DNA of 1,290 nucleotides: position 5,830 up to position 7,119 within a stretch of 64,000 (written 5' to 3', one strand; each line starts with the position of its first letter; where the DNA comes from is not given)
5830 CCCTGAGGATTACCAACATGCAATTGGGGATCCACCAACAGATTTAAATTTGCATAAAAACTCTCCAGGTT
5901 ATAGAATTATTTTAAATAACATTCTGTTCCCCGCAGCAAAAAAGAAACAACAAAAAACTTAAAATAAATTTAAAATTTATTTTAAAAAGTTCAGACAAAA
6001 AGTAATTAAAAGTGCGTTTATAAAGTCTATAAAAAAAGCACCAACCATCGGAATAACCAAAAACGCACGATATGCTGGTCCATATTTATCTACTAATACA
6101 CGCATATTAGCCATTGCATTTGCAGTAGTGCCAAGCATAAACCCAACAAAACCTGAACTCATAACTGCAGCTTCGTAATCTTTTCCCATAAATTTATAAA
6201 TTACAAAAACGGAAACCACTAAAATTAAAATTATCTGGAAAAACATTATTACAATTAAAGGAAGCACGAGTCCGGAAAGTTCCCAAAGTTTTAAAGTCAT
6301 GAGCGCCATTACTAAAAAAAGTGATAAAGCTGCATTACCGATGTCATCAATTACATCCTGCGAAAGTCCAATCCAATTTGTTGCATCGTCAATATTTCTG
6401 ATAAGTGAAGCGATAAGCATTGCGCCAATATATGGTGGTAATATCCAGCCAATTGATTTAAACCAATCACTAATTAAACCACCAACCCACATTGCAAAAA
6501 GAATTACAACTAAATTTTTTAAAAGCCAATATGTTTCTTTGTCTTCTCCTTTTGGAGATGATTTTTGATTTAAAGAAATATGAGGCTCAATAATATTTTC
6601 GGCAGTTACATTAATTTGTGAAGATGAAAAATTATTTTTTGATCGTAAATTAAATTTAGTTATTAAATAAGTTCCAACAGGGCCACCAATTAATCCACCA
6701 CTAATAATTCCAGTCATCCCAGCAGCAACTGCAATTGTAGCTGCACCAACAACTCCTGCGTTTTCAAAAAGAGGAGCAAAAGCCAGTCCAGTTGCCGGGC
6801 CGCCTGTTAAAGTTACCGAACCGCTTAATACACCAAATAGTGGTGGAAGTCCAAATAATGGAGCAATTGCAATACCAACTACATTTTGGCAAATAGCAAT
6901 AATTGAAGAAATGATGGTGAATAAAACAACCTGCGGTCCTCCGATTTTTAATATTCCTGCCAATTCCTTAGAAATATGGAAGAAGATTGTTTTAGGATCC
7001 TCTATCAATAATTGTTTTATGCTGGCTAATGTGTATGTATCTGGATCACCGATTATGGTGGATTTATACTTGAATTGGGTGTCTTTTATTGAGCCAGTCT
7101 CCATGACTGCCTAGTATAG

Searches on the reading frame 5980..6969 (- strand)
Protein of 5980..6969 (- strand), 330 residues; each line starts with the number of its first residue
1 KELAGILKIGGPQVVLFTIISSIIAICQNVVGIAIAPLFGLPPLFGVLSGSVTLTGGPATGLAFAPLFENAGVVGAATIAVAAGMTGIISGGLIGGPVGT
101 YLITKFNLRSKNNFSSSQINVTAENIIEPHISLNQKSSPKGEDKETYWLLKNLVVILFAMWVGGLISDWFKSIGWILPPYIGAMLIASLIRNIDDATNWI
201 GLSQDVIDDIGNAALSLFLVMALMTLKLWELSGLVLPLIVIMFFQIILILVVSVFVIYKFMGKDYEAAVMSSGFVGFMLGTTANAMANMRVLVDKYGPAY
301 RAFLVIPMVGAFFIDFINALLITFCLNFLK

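Call 37: find_homologous_proteins(query=window:5980-6969:-, max_evalue=1e-60)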
Query seq(330 aa) (330 aa): 7514 proteins with E <= 1e-60 among 8000 candidates; the best 120 are listed.
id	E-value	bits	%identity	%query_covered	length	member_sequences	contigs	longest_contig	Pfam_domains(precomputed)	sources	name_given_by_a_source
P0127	1.1e-205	700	100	100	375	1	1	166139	PF03616.20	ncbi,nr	ncbi:MAG: sodium/glutamate symporter [Bacteroidetes bacterium]|nr:sodium/glutamate symporter [Bacter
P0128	4.4e-156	537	76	98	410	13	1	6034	PF03616.20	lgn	-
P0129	8.0e-155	533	76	98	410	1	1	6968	PF03616.20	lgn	-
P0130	5.1e-131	455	66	98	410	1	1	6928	PF03616.20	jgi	jgi:ESS family glutamate:Na+ symporter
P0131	7.7e-131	454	65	98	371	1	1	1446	PF03616.20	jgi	jgi:ESS family glutamate:Na+ symporter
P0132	8.7e-131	454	65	98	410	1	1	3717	PF03616.20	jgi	-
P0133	4.0e-130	452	65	98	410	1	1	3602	PF03616.20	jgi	jgi:ESS family glutamate:Na+ symporter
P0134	6.5e-130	451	65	98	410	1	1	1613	PF03616.20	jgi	jgi:ESS family glutamate:Na+ symporter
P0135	6.7e-130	451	66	98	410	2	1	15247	PF03616.20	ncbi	-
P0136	7.4e-130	451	66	98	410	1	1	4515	PF03616.20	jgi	-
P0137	1.0e-129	451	66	98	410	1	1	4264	PF03616.20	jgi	-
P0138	1.0e-129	450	65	98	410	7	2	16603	PF03616.20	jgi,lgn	jgi:ESS family glutamate:Na+ symporter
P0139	1.1e-129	450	65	98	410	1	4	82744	PF03616.20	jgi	jgi:ESS family glutamate:Na+ symporter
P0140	2.5e-129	449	65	98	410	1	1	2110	PF03616.20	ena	-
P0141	3.0e-129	449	66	98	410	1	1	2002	PF03616.20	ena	-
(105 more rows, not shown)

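Call 40: list_cluster_members(proteins=[P0127, P0121, P0001])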
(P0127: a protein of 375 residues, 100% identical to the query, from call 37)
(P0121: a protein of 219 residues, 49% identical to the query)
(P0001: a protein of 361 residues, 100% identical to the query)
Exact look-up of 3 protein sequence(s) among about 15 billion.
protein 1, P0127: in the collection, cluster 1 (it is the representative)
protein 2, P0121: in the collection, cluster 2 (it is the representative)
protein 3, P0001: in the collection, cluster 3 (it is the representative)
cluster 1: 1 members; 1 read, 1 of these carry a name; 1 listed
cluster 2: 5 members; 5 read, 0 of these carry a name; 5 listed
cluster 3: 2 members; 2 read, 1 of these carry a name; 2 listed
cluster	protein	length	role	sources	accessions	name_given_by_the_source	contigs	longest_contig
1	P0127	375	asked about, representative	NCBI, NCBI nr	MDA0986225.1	MAG: sodium/glutamate symporter [Bacteroidetes bacterium] | sodium/glutamate symporter [Bacteroidota bacterium]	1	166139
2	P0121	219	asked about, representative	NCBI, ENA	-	-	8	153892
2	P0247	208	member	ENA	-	-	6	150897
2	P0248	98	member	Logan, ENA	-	-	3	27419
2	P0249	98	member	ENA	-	-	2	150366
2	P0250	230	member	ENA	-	-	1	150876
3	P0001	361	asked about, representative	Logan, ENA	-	-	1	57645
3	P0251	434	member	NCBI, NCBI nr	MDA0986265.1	MAG: ATP-dependent 6-phosphofructokinase [Bacteroidetes bacterium] | ATP-dependent 6-phosphofructokinase [Bacteroidota bacterium]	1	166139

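Call 41: find_encoding_contigs(protein=P0251, flank=3000, max_places=5)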
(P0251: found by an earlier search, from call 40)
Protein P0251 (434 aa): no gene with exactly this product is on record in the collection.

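Call 43: find_encoding_contigs(protein=P0127, flank=4000, max_places=5)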
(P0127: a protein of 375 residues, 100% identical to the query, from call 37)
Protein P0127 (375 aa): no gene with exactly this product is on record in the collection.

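Call 57: search_solved_structures(query=P0251, max_evalue=1e-20)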
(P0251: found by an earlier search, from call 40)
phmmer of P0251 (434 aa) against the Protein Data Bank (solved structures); distinct sequences matched with E-value up to 1e-20: 26.
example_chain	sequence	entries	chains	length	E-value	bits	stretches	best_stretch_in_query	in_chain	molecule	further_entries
2hig_A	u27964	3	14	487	5e-101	342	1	5-427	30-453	6-phospho-1-fructokinase | 6-phospho-1-fructokinase (ATP-dependent phosphofructokinase) | ATP-dependent 6-phosphofructokinase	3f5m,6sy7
6qu3_A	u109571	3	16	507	5.5e-101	341.9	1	5-427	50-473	ATP-dependent 6-phosphofructokinase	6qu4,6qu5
4wl0_A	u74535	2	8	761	4.9e-27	98.3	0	59-302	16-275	ATP-dependent 6-phosphofructokinase, platelet type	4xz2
1mto_A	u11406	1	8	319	6.6e-27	97.8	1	71-303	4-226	6-phosphofructokinase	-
4i36_A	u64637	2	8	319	1e-26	97.2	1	71-303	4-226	6-phosphofructokinase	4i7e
4i4i_A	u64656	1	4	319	1.8e-26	96.4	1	71-303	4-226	6-phosphofructokinase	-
4omt_A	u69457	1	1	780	1.9e-26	96.3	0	72-302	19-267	6-phosphofructokinase, muscle type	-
3pfk_A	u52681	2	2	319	2.4e-26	96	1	71-303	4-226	PHOSPHOFRUCTOKINASE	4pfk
3u39_A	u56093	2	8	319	2.6e-26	95.9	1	71-303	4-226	6-phosphofructokinase | PHOSPHOFRUCTOKINASE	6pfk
4rh3_A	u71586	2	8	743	2.7e-26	95.8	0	67-302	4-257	ATP-dependent 6-phosphofructokinase, platelet type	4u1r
7tff_A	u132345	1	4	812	9.5e-26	94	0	67-275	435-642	ATP-dependent 6-phosphofructokinase, platelet type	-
4xyj_A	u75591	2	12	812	1.1e-25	93.8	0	67-275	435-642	ATP-dependent 6-phosphofructokinase, platelet type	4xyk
7lw1_A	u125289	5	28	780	1.2e-25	93.7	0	70-301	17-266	ATP-dependent 6-phosphofructokinase, liver type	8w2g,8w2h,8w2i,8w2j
1zxx_A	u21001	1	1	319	5.7e-25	91.4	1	71-311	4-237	6-phosphofructokinase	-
3o8l_A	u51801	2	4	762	6.1e-25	91.3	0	72-301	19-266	6-phosphofructokinase, muscle type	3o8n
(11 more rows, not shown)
